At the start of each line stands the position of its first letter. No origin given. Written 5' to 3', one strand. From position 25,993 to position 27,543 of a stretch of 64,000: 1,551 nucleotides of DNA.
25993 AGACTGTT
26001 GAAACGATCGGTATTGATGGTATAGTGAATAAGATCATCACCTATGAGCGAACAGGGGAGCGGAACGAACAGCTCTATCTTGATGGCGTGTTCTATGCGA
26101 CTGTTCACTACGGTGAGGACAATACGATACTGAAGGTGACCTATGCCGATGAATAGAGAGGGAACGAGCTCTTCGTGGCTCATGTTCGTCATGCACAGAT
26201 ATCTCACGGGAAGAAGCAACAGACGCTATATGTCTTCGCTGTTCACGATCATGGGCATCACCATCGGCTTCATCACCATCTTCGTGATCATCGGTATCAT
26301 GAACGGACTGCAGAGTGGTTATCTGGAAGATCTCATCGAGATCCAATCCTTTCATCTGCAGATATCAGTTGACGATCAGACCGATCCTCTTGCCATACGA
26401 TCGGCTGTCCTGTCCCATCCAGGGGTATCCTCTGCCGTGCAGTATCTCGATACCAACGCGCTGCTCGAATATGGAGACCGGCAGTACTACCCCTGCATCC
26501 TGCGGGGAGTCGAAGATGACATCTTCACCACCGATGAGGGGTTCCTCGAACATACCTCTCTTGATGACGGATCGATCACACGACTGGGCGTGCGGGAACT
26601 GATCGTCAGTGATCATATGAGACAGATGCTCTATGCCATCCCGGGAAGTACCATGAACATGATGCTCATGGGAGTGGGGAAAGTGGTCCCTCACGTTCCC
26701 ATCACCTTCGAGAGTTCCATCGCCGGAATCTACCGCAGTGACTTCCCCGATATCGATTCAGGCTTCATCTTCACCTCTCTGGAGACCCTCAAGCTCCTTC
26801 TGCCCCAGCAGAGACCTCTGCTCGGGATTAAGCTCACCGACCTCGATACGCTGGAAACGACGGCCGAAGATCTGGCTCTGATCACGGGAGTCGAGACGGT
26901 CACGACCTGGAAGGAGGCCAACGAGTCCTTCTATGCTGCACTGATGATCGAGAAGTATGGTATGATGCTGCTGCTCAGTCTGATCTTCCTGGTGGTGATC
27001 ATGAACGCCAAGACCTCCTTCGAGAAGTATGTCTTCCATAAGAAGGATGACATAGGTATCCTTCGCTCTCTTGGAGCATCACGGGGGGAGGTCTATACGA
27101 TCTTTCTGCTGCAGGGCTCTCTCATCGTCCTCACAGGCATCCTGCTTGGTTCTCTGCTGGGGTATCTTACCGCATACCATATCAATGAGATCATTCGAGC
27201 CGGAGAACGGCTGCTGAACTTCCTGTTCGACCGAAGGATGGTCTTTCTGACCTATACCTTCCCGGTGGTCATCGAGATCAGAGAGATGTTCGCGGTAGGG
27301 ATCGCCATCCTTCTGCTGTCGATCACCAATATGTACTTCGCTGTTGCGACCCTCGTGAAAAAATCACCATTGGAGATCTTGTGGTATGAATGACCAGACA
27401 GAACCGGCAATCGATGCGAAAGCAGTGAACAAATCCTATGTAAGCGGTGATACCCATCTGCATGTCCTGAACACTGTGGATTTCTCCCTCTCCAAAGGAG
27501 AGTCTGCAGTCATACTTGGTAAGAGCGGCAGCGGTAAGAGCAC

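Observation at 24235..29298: ftsY is translationally coupled to a secreted repeat protein and an FtsX-type ABC exporter in one operon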

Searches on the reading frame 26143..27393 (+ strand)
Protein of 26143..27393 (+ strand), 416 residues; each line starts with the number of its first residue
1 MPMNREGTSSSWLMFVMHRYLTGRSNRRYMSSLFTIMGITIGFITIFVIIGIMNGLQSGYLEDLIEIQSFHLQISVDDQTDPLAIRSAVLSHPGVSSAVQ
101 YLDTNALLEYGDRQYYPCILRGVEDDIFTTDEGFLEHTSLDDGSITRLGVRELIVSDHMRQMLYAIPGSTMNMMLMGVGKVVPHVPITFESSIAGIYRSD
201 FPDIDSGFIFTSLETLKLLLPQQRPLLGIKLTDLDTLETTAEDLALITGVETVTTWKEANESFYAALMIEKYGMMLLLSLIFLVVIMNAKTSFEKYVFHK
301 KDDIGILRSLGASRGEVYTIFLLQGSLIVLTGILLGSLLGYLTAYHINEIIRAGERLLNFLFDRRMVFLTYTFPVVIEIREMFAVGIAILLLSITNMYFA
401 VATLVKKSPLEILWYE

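Call 3: search_protein_families(library=pfam, proteins=[window:26143-27393:+], max_evalue=0.01)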
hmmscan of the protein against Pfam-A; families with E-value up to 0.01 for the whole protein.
window:26143-27393:+ (416 aa): 2 families
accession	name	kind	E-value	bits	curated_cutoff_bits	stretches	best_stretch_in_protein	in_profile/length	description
PF02687.27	FtsX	-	8.6e-13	48.8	25.5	1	276-409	2-120/120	FtsX-like permease C-terminal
PF12704.14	MacB_PCD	-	3.9e-10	40.8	27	1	32-244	1-204/207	MacB-like periplasmic core domain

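Call 4: search_protein_families(library=ncbifam, proteins=[window:26143-27393:+], max_evalue=0.01)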
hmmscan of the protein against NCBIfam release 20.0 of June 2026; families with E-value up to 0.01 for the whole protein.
window:26143-27393:+ (416 aa): 9 families
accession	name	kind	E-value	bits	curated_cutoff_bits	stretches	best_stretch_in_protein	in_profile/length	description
TIGR02212.1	lolCE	equivalog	7.7e-51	173.3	362.45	1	13-416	3-411/411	lipoprotein-releasing ABC transporter permease subunit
NF008076.0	PRK10814.1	exception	4.7e-25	88.4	473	1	14-415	7-398/399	lipoprotein-releasing ABC transporter permease subunit LolC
NF008357.0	PRK11146.1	exception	7.3e-21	74.5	439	1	14-412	7-410/414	lipoprotein-releasing ABC transporter permease subunit LolE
TIGR02213.1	lolE_release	exception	4.9e-19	68.5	540.35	1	14-413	4-408/411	lipoprotein-releasing ABC transporter permease subunit LolE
NF038346.1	FtsX_actino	exception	3.7e-08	33.1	250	1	228-368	136-280/308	permease-like cell division protein FtsX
NF038347.1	FtsX_Gpos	exception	1.7e-05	24.3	225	1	229-349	126-246/296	permease-like cell division protein FtsX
TIGR00439.2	FtsX_Gneg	equivalog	2.3e-05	23.7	255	1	233-370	129-266/292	permease-like cell division protein FtsX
TIGR03434.1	ADOP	subfamily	0.00025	19.3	622.3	1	297-347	704-754/803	ADOP family duplicated permease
NF041854.1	ABC_perm_YbbP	equivalog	0.0038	15.2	999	1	271-349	239-319/806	putative ABC transporter permease subunit YbbP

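Call 10: find_homologous_proteins(query=window:26143-27390:+, max_evalue=1e-10)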
Query window:26143-27390:+ (416 aa): 268 proteins with E <= 1e-10 among 8000 candidates; the best 120 are listed.
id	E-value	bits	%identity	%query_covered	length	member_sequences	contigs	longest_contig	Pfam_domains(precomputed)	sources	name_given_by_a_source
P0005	7.2e-267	903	100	100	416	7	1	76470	PF02687.28,PF12704.15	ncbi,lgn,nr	ncbi:MAG: ABC transporter permease [Spirochaetia bacterium]|nr:ABC transporter permease [Spirochaeti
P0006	4.9e-159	548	61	100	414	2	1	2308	PF02687.28,PF12704.15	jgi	-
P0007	2.3e-134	467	51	100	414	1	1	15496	PF02687.28,PF12704.15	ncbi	-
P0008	3.1e-134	466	51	100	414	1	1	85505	PF02687.28,PF12704.15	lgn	-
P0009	8.7e-124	432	50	100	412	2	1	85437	PF02687.28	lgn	-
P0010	1.6e-121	424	51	93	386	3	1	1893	PF02687.28,PF12704.15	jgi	jgi:lipoprotein-releasing system permease protein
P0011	7.2e-117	409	47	100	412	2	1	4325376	PF02687.28,PF12704.15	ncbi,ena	-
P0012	1.1e-106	376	49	88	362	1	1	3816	PF02687.28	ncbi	-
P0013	1.0e-103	366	44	98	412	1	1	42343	PF02687.28,PF12704.15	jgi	jgi:lipoprotein-releasing system permease protein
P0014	3.1e-101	358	46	88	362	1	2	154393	PF02687.28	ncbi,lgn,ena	-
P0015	3.0e-99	351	45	95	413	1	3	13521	PF02687.28,PF12704.15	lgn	-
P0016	7.0e-98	347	47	93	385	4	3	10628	PF02687.28,PF12704.15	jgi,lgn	jgi:lipoprotein-releasing system permease protein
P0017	1.3e-69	254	34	97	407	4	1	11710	PF02687.28,PF12704.15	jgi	-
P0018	1.3e-41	161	35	65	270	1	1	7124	PF02687.28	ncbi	-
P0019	4.0e-36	143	30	90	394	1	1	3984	PF02687.28,PF12704.15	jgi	jgi:lipoprotein-releasing system permease protein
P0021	2.1e-34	138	28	98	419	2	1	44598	PF02687.28,PF12704.15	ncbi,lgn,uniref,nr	ncbi:hypothetical protein AU468_07830 [Alkalispirochaeta sphaeroplastigenens]|uniref:ABC transporter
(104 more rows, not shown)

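Call 15: find_related_loci(query=A1, collection=genome_contigs, flank=10000)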
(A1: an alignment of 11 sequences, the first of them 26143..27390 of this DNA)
Query A1 (416 aa) in genome_contigs; peptide patterns used: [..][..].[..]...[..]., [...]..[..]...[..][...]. (x = any residue, [..] = any of these).
599 stretches matched a pattern (row limit reached: there are more); 356 encode a relative of the query (tblastn E <= 1e-3); the best 80 are kept; 80 distinct loci.
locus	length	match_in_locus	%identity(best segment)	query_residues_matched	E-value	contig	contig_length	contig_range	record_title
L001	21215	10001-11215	32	12-416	5e-70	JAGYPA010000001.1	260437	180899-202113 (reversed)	MAG: Spirochaetales bacterium isolate M55B182 1, whole genome shotgun sequence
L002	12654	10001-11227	34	8-416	1e-62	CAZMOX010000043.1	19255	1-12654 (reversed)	MAG TPA_asm: uncultured Spirochaetales bacterium isolate binchicken_co9_203 genome assembly, contig: NODE_1010_length_19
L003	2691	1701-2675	36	12-336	1e-60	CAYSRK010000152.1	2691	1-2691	MAG TPA_asm: uncultured Spirochaetales bacterium isolate SRP067234_co1_227 genome assembly, contig: k99_671316, whole ge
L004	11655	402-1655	30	11-416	5e-55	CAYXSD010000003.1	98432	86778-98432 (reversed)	MAG TPA_asm: uncultured Spirochaetales bacterium isolate binchicken_co8_323 genome assembly, contig: NODE_80_length_9843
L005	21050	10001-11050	31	12-361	1e-52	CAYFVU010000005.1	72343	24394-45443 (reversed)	MAG TPA_asm: uncultured Spirochaetaceae bacterium isolate ERP107533_co1_8 genome assembly, contig: NODE_83_length_72343_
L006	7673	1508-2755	28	10-416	4e-48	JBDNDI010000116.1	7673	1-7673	MAG: Spirochaetales bacterium isolate RM_bin7_OCT21 C116, whole genome shotgun sequence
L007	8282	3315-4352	32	11-349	1e-46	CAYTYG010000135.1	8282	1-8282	MAG TPA_asm: uncultured Treponema sp. isolate SRP192927_co6_748 genome assembly, contig: NODE_22917_length_8282_cov_2.97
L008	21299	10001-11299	29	11-416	4e-47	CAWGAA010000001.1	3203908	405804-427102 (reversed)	MAG: uncultured Spirochaetota bacterium isolate MFD04408.bin.1.18 genome assembly, contig: contig_23060, whole genome sh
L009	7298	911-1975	29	12-359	4e-45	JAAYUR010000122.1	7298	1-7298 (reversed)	MAG: Treponema sp. isolate AS27yjCOA_177 160720_AS27, whole genome shotgun sequence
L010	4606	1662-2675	30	3-340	3e-45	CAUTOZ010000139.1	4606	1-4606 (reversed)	MAG TPA_asm: uncultured Treponema sp. isolate ERR10228855_bin.13_MetaWRAP_v1.3_MAG genome assembly, contig: ERZ21659581.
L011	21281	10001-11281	27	12-416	5e-45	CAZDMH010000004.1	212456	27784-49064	MAG TPA_asm: uncultured Spirochaetales bacterium isolate binchicken_co151_533 genome assembly, contig: NODE_19_length_21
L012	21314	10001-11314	30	4-416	6e-45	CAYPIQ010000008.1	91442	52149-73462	MAG TPA_asm: uncultured Spirochaetales bacterium isolate binchicken_co379_68 genome assembly, contig: NODE_171_length_91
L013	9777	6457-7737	27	12-416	6e-45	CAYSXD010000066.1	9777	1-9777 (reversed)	MAG TPA_asm: uncultured Spirochaetaceae bacterium isolate SRP128015_co1_298 genome assembly, contig: NODE_11362_length_9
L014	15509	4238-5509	29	12-416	2e-42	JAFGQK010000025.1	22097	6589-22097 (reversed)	MAG: Spirochaetales bacterium isolate Zod_Metabat.749 k87_736655, whole genome shotgun sequence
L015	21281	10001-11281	29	12-416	2e-46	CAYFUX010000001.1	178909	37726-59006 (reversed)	MAG TPA_asm: uncultured Spirochaetaceae bacterium isolate ERP107533_co1_111 genome assembly, contig: NODE_4_length_17890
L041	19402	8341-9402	29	4-340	7e-31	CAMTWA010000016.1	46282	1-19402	MAG: uncultured Gemmatimonadetes bacterium isolate G04_MAG_00015 genome assembly, contig: G04_MAG_00015_000000000022, wh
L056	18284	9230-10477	27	3-416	2e-26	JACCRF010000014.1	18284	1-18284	MAG: Gemmatimonadaceae bacterium isolate MGR_bin15 SD2897-2912_k127_3259432, whole genome shotgun sequence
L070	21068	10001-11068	25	11-359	1e-25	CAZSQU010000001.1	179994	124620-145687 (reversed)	MAG TPA_asm: uncultured Spirochaetales bacterium isolate binchicken_co309_6 genome assembly, contig: NODE_17_length_1799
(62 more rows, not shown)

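Call 31: search_solved_structures(query=window:26143-27390:+, max_evalue=0.001)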
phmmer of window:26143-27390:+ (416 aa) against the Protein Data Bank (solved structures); distinct sequences matched with E-value up to 0.001: 9.
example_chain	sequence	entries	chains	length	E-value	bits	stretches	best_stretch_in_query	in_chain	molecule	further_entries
9w37_A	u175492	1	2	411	6.3e-21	78.3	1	15-416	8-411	LolF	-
9w35_A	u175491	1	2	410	2.5e-20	76.3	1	15-415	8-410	LolF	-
9w2w_A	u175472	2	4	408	6.2e-20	75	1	15-411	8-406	LolF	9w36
7arh_C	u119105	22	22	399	1.7e-16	63.7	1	14-395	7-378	Lipoprotein-releasing ABC transporter permease subunit LolC | Lipo-releasing system transmembrane protein lolC | Lipoprotein-releasing system transmembrane prot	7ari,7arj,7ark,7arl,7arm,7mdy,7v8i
7mdx_A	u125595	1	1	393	3.2e-16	62.8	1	14-388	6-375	Lipoprotein-releasing system transmembrane protein LolC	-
7arh_E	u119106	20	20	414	6.3e-15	58.5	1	19-401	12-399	Lipoprotein-releasing system transmembrane protein LolE | Lipoprotein transporter subunit LolE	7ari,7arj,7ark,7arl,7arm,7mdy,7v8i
7mdx_B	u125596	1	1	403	1.1e-14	57.8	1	22-399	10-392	Lipoprotein-releasing system transmembrane protein LolE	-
9rli_E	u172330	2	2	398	1e-10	44.7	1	19-401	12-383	Lipoprotein-releasing system transmembrane protein LolE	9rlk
9o9x_C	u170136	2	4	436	0.00033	23.3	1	250-351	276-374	ABC transporter permease YtrF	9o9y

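Call 41: find_encoding_contigs(protein=P0021, flank=7000, max_places=2)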
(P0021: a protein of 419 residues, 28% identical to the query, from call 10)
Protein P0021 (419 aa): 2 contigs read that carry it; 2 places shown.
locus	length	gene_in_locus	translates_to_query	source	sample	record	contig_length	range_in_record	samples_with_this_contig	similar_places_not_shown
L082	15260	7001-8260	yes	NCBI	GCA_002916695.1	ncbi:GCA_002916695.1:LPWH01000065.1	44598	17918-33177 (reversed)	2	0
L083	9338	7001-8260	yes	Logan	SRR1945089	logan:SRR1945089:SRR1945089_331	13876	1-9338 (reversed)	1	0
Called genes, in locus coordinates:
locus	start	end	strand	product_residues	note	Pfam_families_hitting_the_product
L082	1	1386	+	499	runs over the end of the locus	PF00370:FGGY_N, PF02782:FGGY_C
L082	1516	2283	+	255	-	PF03006:HlyIII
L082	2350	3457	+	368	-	PF03462:PCRF, PF00472:RF-1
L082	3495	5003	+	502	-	-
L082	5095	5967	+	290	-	PF02881:SRP54_N, PF00448:SRP54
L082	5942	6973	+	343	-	-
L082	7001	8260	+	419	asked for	PF12704:MacB_PCD, PF02687:FtsX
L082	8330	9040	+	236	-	PF00005:ABC_tran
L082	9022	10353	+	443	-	PF12704:MacB_PCD, PF02687:FtsX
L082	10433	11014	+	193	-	PF02151:UVR (weak)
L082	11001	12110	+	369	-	PF00217:ATP-gua_Ptrans, PF27454:McsB_C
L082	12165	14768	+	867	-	PF02861:Clp_N, PF13191:AAA_16 (weak), PF00004:AAA, PF17871:AAA_lid_9, PF00004:AAA, PF07724:AAA_2, PF07728:AAA_5, PF10431:ClpB_D2-small, +8 more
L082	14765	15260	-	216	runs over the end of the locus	PF20582:UPF0758_N, PF04002:RadC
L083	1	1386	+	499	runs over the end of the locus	PF00370:FGGY_N, PF02782:FGGY_C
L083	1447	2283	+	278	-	PF03006:HlyIII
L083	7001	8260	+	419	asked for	PF12704:MacB_PCD, PF02687:FtsX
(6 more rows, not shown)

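Call 78: search_protein_families(library=ncbifam, proteins=[L070:9965-11308:+, L070:11314-12600:+, L070:12596-13285:+, L070:6626-8086:-, L070:4868-6604:-, L070:13477-15525:-], max_evalue=0.00001)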
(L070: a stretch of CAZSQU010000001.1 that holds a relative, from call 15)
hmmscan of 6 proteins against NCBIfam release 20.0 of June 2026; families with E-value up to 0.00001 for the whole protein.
L070:9965-11308:+ (448 aa): 4 families
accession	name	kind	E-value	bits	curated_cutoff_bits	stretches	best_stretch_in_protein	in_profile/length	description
TIGR02212.1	lolCE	equivalog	3.4e-51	174.5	362.45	2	15-376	3-364/411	lipoprotein-releasing ABC transporter permease subunit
NF008076.0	PRK10814.1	exception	1.7e-26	93.2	473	1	15-368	6-352/399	lipoprotein-releasing ABC transporter permease subunit LolC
NF008357.0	PRK11146.1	exception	1.3e-24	86.8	439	1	13-370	4-359/414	lipoprotein-releasing ABC transporter permease subunit LolE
TIGR02213.1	lolE_release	exception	1.2e-22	80.4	540.35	1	14-445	2-408/411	lipoprotein-releasing ABC transporter permease subunit LolE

L070:11314-12600:+ (429 aa): 9 families
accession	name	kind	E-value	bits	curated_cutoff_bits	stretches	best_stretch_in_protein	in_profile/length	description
TIGR02212.1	lolCE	equivalog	4.2e-47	161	362.45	1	3-428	2-410/411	lipoprotein-releasing ABC transporter permease subunit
NF008076.0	PRK10814.1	exception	1.4e-21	77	473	1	6-353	8-354/399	lipoprotein-releasing ABC transporter permease subunit LolC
NF008357.0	PRK11146.1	exception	6.6e-21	74.6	439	1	6-426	8-411/414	lipoprotein-releasing ABC transporter permease subunit LolE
TIGR02213.1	lolE_release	exception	5.5e-18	65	540.35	1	6-426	5-408/411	lipoprotein-releasing ABC transporter permease subunit LolE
NF038347.1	FtsX_Gpos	exception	5.8e-09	35.7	225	1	218-331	122-236/296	permease-like cell division protein FtsX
NF038346.1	FtsX_actino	exception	3.8e-08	33.1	250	1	214-343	129-261/308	permease-like cell division protein FtsX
TIGR03434.1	ADOP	subfamily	8.6e-08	30.7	622.3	1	238-341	653-752/803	ADOP family duplicated permease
NF007826.0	PRK10535.1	equivalog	2.1e-06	26.3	966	1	270-344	525-603/648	macrolide ABC transporter ATP-binding protein/permease MacB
TIGR00439.2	FtsX_Gneg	equivalog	2.3e-06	27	255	1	261-341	165-245/292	permease-like cell division protein FtsX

L070:12596-13285:+ (230 aa): 185 families (the best 25 are shown)
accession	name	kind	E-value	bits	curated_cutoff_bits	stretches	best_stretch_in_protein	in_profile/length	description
TIGR02211.1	LolD_lipo_ex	equivalog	6e-79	264.6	307.75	1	6-225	1-220/221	lipoprotein-releasing ABC transporter ATP-binding protein LolD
NF008639.0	PRK11629.1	equivalog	9.7e-63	211.7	360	1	1-224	1-224/234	lipoprotein-releasing ABC transporter ATP-binding protein LolD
NF007879.0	PRK10584.1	equivalog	4.8e-62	209.6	336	1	2-225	3-225/228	putative ABC transporter ATP-binding protein YbbA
TIGR03608.1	L_ocin_972_ABC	subfamily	4.3e-58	196.2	254.85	1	11-215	3-202/206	putative bacteriocin export ABC transporter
NF007826.0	PRK10535.1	equivalog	4.1e-57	193.8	966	1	6-226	4-223/648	macrolide ABC transporter ATP-binding protein/permease MacB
TIGR02982.1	heterocyst_DevA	subfamily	1.1e-56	191.9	295.8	1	6-224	1-219/220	ABC exporter ATP-binding subunit, DevA family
TIGR02673.1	FtsE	equivalog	6e-55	186.2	264.85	1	12-222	4-213/214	cell division ATP-binding protein FtsE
NF038007.1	ABC_ATP_DarD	equivalog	8e-53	179.1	375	1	7-222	2-216/218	darobactin export ABC transporter ATP-binding protein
TIGR02315.1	ABC_phnC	equivalog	4.6e-50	170.3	266.1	1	7-211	2-210/243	phosphonate ABC transporter ATP-binding protein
NF007027.0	PRK09493.1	equivalog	2.1e-47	161.5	379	1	21-211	12-200/240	glutamine ABC transporter ATP-binding protein GlnQ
TIGR02314.1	ABC_MetN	equivalog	4.3e-46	157.5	499.7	1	7-228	2-223/343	methionine ABC transporter ATP-binding protein MetN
NF040933.2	ABC_arch_GlcV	equivalog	2e-43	148.6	450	1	7-226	3-222/357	glucose ABC transporter ATP-binding protein GlcV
NF008428.0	PRK11264.1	equivalog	3.2e-42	144.5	406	1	7-229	4-227/250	L-cystine ABC transporter ATP-binding protein TcyN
TIGR03265.1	PhnT2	equivalog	7.4e-40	137.2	457.7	1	9-214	7-203/353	putative 2-aminoethylphosphonate ABC transporter ATP-binding protein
TIGR00968.1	3a0106s01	subfamily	4.6e-39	134.3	342.75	1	22-215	12-200/237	sulfate ABC transporter ATP-binding protein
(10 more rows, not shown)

L070:6626-8086:- (486 aa): 26 families (the best 25 are shown)
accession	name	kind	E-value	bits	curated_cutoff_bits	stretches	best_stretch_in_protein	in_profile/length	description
TIGR01959.1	nuoF_fam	equivalog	4.2e-138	460.2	558.65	1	16-415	11-410/410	NADH-quinone oxidoreductase subunit NuoF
NF008436.0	PRK11278.1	equivalog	3.1e-109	365.8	749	1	18-421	26-432/448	NADH-quinone oxidoreductase subunit NuoF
NF010120.0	PRK13596.1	equivalog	2.4e-106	355.9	389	1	25-419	25-421/433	NADH-quinone oxidoreductase subunit NuoF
TIGR04481.1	PR_assoc_PrdC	equivalog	6.7e-16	58.1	490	1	39-302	72-296/425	proline reductase-associated electron transfer protein PrdC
NF003454.1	PRK05035.1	equivalog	1.9e-12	46.5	345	1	31-302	114-346/556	electron transport complex subunit RsxC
TIGR01945.1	rnfC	subfamily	6.6e-12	44.7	245.95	1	33-302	114-343/435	RnfABCDGE type electron transport complex subunit C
NF058577.1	FdxA_fam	equivalog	3.4e-11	43.2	65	1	433-482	4-52/52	4Fe-4S ferredoxin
TIGR04105.1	FeFe_hydrog_B1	subfamily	3.7e-09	35.8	450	1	411-484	135-206/462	monomeric [FeFe] hydrogenase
TIGR01944.1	rnfB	subfamily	6.4e-09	35.6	68.7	1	433-484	110-161/190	RnfABCDGE type electron transport complex subunit B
NF005415.0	PRK06991.1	equivalog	1.6e-08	34.6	281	1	432-483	81-132/284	electron transport complex subunit RsxB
NF040864.1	HgcB_ferredoxin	equivalog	3.4e-08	33.2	99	1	431-484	9-62/93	mercury methylation ferredoxin HgcB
TIGR02700.1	flavo_MJ0208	hypoth_equivalog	1.3e-07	31.2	251.35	1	419-484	131-195/234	dihydromethanopterin reductase (acceptor)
NF003475.0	PRK05113.1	equivalog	1.5e-07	31.5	203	1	433-484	110-161/190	electron transport complex subunit RsxB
NF045874.1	Vhu_polyferre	exception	1.9e-07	30.2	600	1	434-483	126-174/381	F420-non-reducing hydrogenase associated-polyferredoxin VhuB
NF043039.1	HgcAB_like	equivalog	2.3e-07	30.7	285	1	429-483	293-349/350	HgcAB-like fusion protein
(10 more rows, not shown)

L070:4868-6604:- (578 aa): 11 families
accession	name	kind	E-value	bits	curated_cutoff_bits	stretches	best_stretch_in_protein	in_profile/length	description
NF040763.1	FeFe_hydrog_A6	exception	4.4e-268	890.4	765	1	2-576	2-571/571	NADH-dependent [FeFe] hydrogenase, group A6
NF040762.1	Hydr_FeFe_Clost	exception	6.5e-183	609.4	900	1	2-573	2-571/572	ferredoxin hydrogenase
TIGR02512.1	FeFe_hydrog_A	subfamily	1.4e-160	534.2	405.95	1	144-516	1-374/375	[FeFe] hydrogenase, group A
TIGR04105.1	FeFe_hydrog_B1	subfamily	6.7e-54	183.3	450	2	148-463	140-430/462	monomeric [FeFe] hydrogenase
NF005745.0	PRK07569.1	equivalog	2.5e-46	158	333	1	3-212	6-209/238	bidirectional hydrogenase complex protein HoxU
TIGR01973.1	NuoG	equivalog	1.2e-36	126.7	470.05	1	3-216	1-204/606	NADH-quinone oxidoreductase subunit NuoG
NF006305.0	PRK08493.1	equivalog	9.1e-32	110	591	1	2-163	3-154/819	NADH-quinone oxidoreductase subunit G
NF005895.0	PRK07860.1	equivalog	4.9e-27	94.3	802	1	3-215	20-225/811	NADH-quinone oxidoreductase subunit G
NF009454.0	PRK12814.1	equivalog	2.5e-19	69.1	916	1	3-106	6-102/657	putative NADPH-dependent glutamate synthase small subunit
NF006221.0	PRK08348.1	subfamily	1.1e-08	34.8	124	1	136-211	31-93/136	NADH-plastoquinone oxidoreductase subunit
NF004546.0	PRK05888.3-3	equivalog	2.2e-06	27.2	260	1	149-225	63-139/196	NADH-quinone oxidoreductase subunit NuoI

L070:13477-15525:- (682 aa): 5 families
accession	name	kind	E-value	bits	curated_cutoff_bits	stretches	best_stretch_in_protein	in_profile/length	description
TIGR00575.1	dnlj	equivalog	1.9e-203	677.5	444.45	1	14-675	2-651/652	NAD-dependent DNA ligase LigA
NF005932.1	PRK07956.1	equivalog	1.7e-195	651.4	369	1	9-680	2-664/664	NAD-dependent DNA ligase LigA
NF010930.0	PRK14350.1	equivalog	3e-182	607.5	652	1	6-680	5-665/669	NAD-dependent DNA ligase LigA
NF010931.0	PRK14351.1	equivalog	1.5e-153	512.9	1051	1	8-681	34-683/692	NAD-dependent DNA ligase LigA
NF005987.0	PRK08097.1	equivalog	1.1e-57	195.7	498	1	7-590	31-554/562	NAD-dependent DNA ligase LigB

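Call 79: search_protein_families(library=pfam, proteins=[L041:6745-8256:+, L056:7737-9230:+, L082:3495-5000:+, L001:6646-8007:+], max_evalue=0.01)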
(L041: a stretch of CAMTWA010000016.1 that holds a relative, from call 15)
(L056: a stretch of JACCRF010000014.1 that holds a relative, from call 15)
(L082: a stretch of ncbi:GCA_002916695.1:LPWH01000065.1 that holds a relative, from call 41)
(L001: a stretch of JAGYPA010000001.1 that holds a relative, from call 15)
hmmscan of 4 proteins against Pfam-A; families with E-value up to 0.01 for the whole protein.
L041:6745-8256:+ (504 aa): 3 families
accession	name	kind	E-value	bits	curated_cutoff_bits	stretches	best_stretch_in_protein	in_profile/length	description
PF00152.25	tRNA-synt_2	-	7.6e-85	285.1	25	1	159-501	3-307/308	tRNA synthetases class II (D, K and N)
PF01336.31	tRNA_anti-codon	-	1.1e-14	54.5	27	1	53-130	1-75/75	OB-fold nucleic acid binding domain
PF01409.25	tRNA-synt_2d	-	0.0027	17.7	19.8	0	251-284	106-139/246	tRNA synthetases class II core domain (F)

L056:7737-9230:+ (498 aa): 3 families
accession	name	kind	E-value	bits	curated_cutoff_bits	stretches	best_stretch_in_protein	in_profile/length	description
PF00152.25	tRNA-synt_2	-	1e-86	291.2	25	1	161-495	2-307/308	tRNA synthetases class II (D, K and N)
PF01336.31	tRNA_anti-codon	-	5.4e-14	52.3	27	1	56-133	1-75/75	OB-fold nucleic acid binding domain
PF01409.25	tRNA-synt_2d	-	5.7e-05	23.2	19.8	0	253-303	105-153/246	tRNA synthetases class II core domain (F)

L082:3495-5000:+ (502 aa): 1 family
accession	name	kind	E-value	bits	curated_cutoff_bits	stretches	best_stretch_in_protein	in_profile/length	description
PF08308.17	PEGA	-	0.00026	21.3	20.8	1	338-395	5-63/71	PEGA domain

L001:6646-8007:+ (454 aa): 0 families
